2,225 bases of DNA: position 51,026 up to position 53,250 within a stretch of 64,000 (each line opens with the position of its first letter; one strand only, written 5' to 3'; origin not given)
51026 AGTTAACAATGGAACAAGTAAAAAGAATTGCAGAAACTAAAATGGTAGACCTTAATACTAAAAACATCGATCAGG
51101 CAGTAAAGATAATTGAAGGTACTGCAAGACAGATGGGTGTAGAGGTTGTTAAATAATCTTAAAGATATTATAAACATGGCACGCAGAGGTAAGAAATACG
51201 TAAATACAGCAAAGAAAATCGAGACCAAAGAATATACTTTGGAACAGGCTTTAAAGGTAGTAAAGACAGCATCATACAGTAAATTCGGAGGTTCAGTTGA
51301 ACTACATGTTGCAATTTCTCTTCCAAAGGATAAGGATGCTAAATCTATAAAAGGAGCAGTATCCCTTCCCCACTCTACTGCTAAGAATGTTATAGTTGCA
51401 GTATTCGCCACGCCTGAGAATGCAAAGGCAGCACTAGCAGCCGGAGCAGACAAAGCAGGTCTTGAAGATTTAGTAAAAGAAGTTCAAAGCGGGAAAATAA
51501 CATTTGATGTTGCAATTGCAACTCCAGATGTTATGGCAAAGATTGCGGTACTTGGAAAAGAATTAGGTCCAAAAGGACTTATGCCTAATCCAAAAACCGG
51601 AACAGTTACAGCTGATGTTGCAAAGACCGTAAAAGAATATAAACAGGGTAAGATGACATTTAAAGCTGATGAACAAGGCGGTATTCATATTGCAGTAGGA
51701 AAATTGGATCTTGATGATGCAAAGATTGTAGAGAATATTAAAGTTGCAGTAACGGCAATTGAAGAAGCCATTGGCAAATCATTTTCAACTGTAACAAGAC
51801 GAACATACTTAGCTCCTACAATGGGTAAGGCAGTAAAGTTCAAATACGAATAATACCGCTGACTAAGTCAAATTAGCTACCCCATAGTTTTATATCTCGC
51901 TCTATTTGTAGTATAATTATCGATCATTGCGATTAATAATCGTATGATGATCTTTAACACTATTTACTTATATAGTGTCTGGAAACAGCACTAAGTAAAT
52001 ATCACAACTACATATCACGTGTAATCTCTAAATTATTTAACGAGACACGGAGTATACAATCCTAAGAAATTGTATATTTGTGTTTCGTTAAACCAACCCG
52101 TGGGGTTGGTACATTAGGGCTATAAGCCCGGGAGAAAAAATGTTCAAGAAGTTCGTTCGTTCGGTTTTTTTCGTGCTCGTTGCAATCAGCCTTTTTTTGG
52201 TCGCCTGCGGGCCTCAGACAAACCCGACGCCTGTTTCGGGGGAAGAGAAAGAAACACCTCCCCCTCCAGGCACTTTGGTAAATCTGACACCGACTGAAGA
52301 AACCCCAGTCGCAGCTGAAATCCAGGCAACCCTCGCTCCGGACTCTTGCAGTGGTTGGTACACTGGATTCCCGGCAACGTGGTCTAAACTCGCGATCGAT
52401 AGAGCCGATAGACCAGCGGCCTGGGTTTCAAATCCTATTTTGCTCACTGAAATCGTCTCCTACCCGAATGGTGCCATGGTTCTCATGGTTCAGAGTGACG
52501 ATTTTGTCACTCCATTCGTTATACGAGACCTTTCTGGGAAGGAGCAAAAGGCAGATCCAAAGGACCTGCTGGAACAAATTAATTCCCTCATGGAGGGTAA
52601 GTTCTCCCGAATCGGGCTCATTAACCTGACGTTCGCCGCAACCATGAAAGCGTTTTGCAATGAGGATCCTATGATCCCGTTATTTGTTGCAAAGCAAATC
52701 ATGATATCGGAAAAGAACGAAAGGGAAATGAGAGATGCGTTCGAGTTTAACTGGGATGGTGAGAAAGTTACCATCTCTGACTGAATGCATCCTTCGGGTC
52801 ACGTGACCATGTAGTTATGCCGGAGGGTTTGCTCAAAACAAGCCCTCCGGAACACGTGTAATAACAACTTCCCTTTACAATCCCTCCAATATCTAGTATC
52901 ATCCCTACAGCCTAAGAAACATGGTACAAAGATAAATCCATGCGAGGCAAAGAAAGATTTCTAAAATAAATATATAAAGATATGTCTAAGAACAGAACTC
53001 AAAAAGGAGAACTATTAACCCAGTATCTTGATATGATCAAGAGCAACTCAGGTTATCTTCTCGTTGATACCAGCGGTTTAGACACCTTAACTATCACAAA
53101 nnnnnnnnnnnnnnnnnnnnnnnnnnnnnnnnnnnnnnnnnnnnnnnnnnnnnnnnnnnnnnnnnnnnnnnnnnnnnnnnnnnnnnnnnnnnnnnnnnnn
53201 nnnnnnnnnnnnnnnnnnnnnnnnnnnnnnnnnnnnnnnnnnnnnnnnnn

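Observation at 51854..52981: GC-rich lipoprotein cassette with CACGTG palindromes inserted between rplA and rplJ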

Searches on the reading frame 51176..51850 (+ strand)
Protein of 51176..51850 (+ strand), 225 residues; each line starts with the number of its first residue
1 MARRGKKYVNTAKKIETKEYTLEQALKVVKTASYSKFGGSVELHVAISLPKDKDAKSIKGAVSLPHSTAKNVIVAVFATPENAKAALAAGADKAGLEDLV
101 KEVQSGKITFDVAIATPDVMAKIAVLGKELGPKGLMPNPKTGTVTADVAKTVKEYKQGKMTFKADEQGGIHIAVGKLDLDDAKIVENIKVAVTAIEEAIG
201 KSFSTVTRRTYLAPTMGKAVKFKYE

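Call 13: find_related_loci(query=window:51176-51850:+, collection=genome_contigs, flank=4000)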
Query window:51176-51850:+ (225 aa) in genome_contigs; peptide patterns used: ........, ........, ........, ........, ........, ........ (x = any residue, [..] = any of these).
219 stretches matched a pattern; 26 encode a relative of the query (tblastn E <= 1e-3); 26 distinct loci.
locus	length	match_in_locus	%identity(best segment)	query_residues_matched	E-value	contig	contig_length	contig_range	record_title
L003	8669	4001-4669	79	1-223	6e-117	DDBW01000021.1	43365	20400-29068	MAG TPA_asm: Candidatus Dojkabacteria bacterium UBA2022 UBA2022_contig_4733, whole genome shotgun sequence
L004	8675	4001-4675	78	1-225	3e-115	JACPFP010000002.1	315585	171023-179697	MAG: Candidatus Dojkabacteria bacterium isolate NC_groundwater_364_Ag_B-0.1um_38_12 GD18-4_B1_scaffold_228564, whole gen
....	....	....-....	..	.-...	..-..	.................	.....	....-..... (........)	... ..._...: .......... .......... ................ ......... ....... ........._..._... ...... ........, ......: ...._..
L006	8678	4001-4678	64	1-224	8e-93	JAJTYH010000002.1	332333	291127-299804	MAG: bacterium isolate DTUPAT1 2-Genome6, whole genome shotgun sequence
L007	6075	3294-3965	62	1-224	8e-91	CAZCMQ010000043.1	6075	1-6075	MAG TPA_asm: uncultured Candidatus Saccharibacteria bacterium isolate SRP329715_co2_58 genome assembly, contig: NODE_223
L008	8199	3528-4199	60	3-224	2e-84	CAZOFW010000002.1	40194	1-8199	MAG TPA_asm: uncultured Candidatus Saccharibacteria bacterium isolate SRP062349_co2_265 genome assembly, contig: NODE_58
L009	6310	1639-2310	58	3-224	5e-84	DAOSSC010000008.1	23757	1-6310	MAG TPA_asm: Candidatus Dojkabacteria bacterium isolate AMR_MDS_2251 NODE_2318_length_23757_cov_6.545270, whole genome s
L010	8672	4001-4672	59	3-224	3e-84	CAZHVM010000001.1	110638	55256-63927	MAG TPA_asm: uncultured Candidatus Saccharibacteria bacterium isolate SRP192927_co3_113 genome assembly, contig: NODE_20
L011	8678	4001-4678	55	1-225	2e-81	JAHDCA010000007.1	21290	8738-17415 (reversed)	MAG: Candidatus Dojkabacteria bacterium isolate MAG-123 RZ_7023, whole genome shotgun sequence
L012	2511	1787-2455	55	3-224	3e-82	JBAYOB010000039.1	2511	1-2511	MAG: Candidatus Dojkabacteria bacterium isolate SO_2016_LW2_102 scaffold108188_LW138R_2016, whole genome shotgun sequenc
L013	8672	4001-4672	56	3-224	2e-80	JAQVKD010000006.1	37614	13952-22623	MAG: Candidatus Dojkabacteria bacterium isolate STE_79 NODE_2016_length_37614_cov_7.473337_Sandtown_E, whole genome shot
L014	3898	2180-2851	54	3-224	1e-75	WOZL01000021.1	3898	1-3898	MAG: Candidatus Dojkabacteria bacterium isolate WOFB23 NODE_10992_length_3898_cov_5.860265, whole genome shotgun sequenc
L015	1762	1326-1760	68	1-144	3e-60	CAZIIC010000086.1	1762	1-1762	MAG TPA_asm: uncultured Candidatus Saccharibacteria bacterium isolate SRP219642_co6_135 genome assembly, contig: NODE_71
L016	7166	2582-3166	47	2-195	8e-53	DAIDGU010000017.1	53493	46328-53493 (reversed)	MAG TPA_asm: Ktedonobacteria bacterium isolate clean2 k141_1490063, whole genome shotgun sequence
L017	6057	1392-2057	44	1-220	7e-52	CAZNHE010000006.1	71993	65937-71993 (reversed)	MAG TPA_asm: uncultured Chitinophagales bacterium isolate SRP187154_co1_317 genome assembly, contig: NODE_251_length_719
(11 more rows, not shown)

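Call 23: find_homologous_proteins(query=L006:4885-5529:+, max_evalue=0.01)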
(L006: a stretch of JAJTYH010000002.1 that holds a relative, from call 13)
Query L006:4885-5529:+ (215 aa): 1 proteins with E <= 0.01 among 174 candidates.
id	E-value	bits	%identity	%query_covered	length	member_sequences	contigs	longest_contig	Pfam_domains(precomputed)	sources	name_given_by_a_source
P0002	2.5e-72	261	100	57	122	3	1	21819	-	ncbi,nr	ncbi:hypothetical protein IT417_02105 [bacterium]|nr:hypothetical protein [bacterium]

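Call 47: find_encoding_contigs(protein=P0002, flank=3000, max_places=4)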
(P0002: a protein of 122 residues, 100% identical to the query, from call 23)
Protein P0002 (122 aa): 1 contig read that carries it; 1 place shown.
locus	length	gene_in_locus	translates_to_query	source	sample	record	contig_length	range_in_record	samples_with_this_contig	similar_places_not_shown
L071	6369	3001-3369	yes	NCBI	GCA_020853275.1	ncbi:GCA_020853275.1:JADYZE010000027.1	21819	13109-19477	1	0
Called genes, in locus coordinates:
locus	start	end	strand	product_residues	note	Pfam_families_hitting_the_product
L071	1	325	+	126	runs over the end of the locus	-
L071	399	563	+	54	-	PF00471:Ribosomal_L33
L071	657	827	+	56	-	PF00584:SecE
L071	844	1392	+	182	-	PF02357:NusG, PF00467:KOW (faint)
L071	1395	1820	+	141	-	PF03946:Ribosomal_L11_N, PF00298:Ribosomal_L11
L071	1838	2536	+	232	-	PF00687:Ribosomal_L1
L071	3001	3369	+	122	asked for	-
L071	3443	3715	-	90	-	-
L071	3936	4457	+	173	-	PF00466:Ribosomal_L10, PF27436:RL10_C (weak)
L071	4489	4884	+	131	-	PF16320:Ribosomal_L12_N, PF00542:Ribosomal_L12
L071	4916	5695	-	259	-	PF07091:FmrO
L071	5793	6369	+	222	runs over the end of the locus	PF14402:7TM_transglut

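Call 59: search_protein_families(library=phrogs, proteins=[L006:4885-5529:+], max_evalue=1)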
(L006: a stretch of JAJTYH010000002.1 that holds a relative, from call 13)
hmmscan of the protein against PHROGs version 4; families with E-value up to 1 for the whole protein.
L006:4885-5529:+ (215 aa): 1 family
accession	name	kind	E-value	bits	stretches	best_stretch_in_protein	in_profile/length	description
phrog_33137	-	unknown function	0.34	12.1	1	158-189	47-78/133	-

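Call 60: search_protein_families(library=ncbifam, proteins=[L006:4885-5529:+], max_evalue=1)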
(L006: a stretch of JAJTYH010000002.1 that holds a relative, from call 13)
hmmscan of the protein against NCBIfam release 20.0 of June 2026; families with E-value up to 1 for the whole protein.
L006:4885-5529:+ (215 aa): 1 family
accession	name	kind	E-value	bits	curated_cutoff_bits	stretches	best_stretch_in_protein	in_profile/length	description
NF041057.1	Rcas_1661_fam_Se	equivalog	0.29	10.6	190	1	2-49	7-60/247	Rcas_1661 family thioredoxin-like (seleno)lipoprotein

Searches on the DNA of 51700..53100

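Call 5: search_rna_families(source=window, start=51700, end=53100, threshold=evalue, max_evalue=10, show_alignments=3)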
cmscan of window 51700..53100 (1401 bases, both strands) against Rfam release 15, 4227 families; matches with E-value up to 10: 8.
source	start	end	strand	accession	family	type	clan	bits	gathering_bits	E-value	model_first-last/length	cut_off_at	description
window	51940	52033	+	RF01204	snR65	Gene; snRNA; snoRNA; HACA-box;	-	23.7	40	7.2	1-100/100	no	Small nucleolar RNA snR65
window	52029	52098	+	RF03845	mir-3327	Gene; miRNA;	-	21.5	85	0.74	1-89/89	no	mir-3327 microRNA precursor family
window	52656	52756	+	RF01513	Afu_335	Gene; snRNA; snoRNA; CD-box;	-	16.8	50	4.6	1-96/96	no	A. fumigatus snoRNA Afu_335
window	52022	52107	+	RF03645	mir-9080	Gene; miRNA;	-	16.7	100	4.1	1-108/108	no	mir-9080 microRNA precursor family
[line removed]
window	51973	52010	-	RF01172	sn2343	Gene; snRNA; snoRNA; CD-box;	-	15.3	60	3.7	1-78/78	no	Small nucleolar RNA sn2343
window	52313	52376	+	RF00764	mir-191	Gene; miRNA;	-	15.3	54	5.1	1-91/91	no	mir-191 microRNA precursor family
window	52479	52579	+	RF00264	SNORA64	Gene; snRNA; snoRNA; HACA-box;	CL00041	14.9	35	3.9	1-133/133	no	Small nucleolar RNA SNORA64/SNORA10 family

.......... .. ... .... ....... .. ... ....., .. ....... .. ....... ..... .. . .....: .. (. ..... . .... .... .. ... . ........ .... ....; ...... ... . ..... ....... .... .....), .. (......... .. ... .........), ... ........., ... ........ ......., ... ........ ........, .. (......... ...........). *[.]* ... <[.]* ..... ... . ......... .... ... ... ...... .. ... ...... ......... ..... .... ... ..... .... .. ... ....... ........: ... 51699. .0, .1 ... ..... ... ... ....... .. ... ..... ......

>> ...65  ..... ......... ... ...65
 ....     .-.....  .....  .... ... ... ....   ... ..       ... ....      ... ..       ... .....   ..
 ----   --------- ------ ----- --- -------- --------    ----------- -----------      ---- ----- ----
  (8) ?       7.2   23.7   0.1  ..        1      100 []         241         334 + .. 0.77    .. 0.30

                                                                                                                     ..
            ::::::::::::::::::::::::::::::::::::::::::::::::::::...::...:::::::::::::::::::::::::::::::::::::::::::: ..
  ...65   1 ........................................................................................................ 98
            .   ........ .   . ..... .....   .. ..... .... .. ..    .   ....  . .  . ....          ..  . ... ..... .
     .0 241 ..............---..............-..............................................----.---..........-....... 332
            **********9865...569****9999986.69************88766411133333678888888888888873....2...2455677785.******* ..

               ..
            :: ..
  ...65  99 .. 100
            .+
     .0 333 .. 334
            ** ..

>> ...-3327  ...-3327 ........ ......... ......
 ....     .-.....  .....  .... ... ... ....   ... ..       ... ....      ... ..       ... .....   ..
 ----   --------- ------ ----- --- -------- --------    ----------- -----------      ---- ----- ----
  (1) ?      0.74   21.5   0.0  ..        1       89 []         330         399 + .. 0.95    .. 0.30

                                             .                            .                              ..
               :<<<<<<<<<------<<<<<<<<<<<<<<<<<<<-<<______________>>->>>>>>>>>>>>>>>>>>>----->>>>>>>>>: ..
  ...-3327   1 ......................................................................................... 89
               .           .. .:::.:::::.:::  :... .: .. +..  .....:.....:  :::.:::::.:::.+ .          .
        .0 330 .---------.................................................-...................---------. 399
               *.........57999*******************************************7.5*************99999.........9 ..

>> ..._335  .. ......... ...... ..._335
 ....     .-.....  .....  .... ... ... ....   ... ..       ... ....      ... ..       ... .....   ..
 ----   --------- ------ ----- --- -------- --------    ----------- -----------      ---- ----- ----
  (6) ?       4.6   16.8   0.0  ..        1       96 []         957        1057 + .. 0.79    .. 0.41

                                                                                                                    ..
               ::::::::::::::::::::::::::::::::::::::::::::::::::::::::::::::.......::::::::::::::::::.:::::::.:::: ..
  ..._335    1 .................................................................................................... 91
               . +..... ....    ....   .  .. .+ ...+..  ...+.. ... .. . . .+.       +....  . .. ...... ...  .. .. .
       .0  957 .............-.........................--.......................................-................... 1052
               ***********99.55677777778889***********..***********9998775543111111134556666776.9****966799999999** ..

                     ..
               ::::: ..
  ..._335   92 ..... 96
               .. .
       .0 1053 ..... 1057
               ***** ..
